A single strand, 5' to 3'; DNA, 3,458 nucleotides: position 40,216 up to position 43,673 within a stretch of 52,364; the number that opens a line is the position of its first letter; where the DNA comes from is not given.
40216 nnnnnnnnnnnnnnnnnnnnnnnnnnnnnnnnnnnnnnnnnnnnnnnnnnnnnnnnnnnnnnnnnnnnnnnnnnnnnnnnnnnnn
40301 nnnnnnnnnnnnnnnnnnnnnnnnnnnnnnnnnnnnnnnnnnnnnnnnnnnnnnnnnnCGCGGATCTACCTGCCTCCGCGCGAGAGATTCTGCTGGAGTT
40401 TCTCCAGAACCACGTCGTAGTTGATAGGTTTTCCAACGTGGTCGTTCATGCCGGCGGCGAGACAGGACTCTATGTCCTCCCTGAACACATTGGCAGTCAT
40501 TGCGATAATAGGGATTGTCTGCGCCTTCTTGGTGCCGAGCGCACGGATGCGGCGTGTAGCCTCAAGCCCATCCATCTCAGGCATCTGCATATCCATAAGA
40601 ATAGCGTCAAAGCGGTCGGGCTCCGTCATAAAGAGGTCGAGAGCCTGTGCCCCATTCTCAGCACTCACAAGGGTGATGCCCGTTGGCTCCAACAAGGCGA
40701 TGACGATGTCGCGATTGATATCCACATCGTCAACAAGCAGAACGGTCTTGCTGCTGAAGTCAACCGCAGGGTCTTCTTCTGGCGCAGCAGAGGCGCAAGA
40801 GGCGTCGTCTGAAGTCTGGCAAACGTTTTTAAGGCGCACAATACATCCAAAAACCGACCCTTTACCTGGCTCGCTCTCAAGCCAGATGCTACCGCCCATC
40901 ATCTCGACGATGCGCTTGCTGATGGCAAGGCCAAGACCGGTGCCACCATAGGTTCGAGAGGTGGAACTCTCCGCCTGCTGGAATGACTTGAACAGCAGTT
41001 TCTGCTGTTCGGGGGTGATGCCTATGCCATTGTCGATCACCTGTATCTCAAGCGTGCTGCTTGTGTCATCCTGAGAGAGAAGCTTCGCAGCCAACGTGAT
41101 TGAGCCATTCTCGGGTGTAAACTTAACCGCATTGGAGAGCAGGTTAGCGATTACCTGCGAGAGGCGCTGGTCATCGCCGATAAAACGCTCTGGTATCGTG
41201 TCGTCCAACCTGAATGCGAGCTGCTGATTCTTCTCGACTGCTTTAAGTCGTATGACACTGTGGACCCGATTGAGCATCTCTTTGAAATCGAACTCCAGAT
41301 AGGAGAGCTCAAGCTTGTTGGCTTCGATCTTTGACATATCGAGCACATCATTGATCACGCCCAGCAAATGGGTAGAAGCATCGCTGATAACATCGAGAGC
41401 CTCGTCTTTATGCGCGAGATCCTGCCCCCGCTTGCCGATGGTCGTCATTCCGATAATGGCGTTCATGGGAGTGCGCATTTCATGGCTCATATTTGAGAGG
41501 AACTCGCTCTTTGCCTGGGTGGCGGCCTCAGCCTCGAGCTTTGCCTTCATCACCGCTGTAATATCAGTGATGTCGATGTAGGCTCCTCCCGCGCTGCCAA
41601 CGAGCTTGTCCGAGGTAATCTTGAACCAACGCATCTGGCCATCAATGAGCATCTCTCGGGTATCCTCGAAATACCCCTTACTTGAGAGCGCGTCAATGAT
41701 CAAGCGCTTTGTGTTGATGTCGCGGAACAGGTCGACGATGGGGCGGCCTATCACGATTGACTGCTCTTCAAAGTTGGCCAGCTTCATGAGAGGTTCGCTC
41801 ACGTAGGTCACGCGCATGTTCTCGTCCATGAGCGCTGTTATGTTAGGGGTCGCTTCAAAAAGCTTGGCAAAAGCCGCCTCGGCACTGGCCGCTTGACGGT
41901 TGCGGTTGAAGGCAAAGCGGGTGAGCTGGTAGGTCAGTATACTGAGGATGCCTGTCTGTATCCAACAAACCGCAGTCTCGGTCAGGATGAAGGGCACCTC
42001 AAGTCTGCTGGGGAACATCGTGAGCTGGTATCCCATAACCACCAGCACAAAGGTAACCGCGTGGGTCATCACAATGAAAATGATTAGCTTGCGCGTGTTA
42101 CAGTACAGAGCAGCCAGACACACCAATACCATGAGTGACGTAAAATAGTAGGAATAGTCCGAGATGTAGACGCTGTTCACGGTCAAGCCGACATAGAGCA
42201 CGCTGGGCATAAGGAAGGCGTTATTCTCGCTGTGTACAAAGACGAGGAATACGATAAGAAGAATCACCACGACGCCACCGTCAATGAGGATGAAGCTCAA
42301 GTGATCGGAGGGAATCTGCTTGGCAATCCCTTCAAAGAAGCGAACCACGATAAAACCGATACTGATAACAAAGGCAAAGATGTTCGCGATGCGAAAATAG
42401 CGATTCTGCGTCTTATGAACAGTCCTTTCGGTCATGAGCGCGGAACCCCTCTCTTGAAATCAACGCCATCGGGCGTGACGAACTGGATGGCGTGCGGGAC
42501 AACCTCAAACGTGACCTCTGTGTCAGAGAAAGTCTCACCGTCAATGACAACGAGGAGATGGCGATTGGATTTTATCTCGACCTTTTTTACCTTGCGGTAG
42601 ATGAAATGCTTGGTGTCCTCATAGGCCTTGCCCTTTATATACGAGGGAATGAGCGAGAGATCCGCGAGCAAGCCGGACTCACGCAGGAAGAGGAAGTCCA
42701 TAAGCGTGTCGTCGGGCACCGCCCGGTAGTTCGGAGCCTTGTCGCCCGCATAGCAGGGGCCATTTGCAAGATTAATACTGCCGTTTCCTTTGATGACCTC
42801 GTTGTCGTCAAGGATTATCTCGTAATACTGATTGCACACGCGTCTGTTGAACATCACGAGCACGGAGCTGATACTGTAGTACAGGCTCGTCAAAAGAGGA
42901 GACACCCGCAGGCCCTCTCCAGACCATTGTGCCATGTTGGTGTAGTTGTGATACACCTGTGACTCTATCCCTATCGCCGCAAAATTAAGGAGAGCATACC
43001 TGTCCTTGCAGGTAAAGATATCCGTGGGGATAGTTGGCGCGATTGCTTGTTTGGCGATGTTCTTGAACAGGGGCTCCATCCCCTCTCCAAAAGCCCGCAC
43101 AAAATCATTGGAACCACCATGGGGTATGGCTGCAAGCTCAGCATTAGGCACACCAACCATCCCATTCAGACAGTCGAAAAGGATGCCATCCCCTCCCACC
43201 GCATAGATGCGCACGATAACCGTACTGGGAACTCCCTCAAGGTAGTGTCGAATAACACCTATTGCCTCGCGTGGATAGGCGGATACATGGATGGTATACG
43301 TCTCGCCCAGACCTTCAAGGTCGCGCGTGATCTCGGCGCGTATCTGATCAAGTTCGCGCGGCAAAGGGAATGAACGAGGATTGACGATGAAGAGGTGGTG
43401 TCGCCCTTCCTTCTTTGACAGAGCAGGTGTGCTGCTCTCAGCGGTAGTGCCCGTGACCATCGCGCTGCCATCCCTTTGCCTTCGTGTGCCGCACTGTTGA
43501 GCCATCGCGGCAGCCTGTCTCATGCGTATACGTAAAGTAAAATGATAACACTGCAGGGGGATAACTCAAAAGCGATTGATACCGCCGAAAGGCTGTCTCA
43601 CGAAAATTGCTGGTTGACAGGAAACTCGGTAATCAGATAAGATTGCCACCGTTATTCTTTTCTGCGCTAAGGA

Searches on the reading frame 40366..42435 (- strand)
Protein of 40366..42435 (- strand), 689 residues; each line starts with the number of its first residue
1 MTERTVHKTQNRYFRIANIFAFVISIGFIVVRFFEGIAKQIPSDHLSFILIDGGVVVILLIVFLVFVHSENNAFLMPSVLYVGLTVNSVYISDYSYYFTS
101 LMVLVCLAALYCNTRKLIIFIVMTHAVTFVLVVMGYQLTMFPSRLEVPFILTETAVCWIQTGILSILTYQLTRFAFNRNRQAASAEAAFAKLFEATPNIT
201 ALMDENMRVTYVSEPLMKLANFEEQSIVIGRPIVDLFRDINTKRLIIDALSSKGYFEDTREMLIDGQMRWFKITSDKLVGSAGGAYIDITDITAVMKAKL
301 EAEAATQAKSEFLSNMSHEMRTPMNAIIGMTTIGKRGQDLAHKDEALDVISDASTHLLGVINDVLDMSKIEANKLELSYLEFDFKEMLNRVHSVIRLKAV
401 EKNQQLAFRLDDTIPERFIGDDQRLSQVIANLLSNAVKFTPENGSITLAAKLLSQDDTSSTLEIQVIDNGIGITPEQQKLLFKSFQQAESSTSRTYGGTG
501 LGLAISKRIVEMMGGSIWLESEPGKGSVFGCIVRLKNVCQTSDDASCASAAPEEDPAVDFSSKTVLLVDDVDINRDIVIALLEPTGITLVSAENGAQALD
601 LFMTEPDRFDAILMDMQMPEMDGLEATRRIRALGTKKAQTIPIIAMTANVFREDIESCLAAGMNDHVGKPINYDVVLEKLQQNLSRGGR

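Call 59: search_protein_families(library=pfam, proteins=[window:40366-42435:-], max_evalue=0.00001)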
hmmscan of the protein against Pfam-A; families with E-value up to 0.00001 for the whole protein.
window:40366-42435:- (689 aa): 3 families
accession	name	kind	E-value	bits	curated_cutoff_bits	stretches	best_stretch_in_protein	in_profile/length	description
PF02518.31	HATPase_c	-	2.7e-31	108.7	26.4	1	420-534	1-108/111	Histidine kinase-, DNA gyrase B-, and HSP90-like ATPase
PF00072.30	Response_reg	-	5.9e-24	84.8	30.2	1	565-680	1-110/111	Response regulator receiver domain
PF00512.31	HisKA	-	2.7e-17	63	26.9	1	308-372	1-65/66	His Kinase A (phospho-acceptor) domain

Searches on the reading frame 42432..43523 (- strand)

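Call 59: search_protein_families(library=pfam, proteins=[window:42432-43523:-], max_evalue=0.00001)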
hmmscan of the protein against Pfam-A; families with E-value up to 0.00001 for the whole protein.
window:42432-43523:- (363 aa): 2 families
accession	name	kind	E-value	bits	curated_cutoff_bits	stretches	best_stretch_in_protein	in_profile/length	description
PF00781.29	DAGK_cat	-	3.7e-11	43.1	23.6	1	44-151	3-105/125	Diacylglycerol kinase catalytic domain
PF19279.4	YegS_C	-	6e-08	33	27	1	231-349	40-157/158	YegS C-terminal NAD kinase beta sandwich-like domain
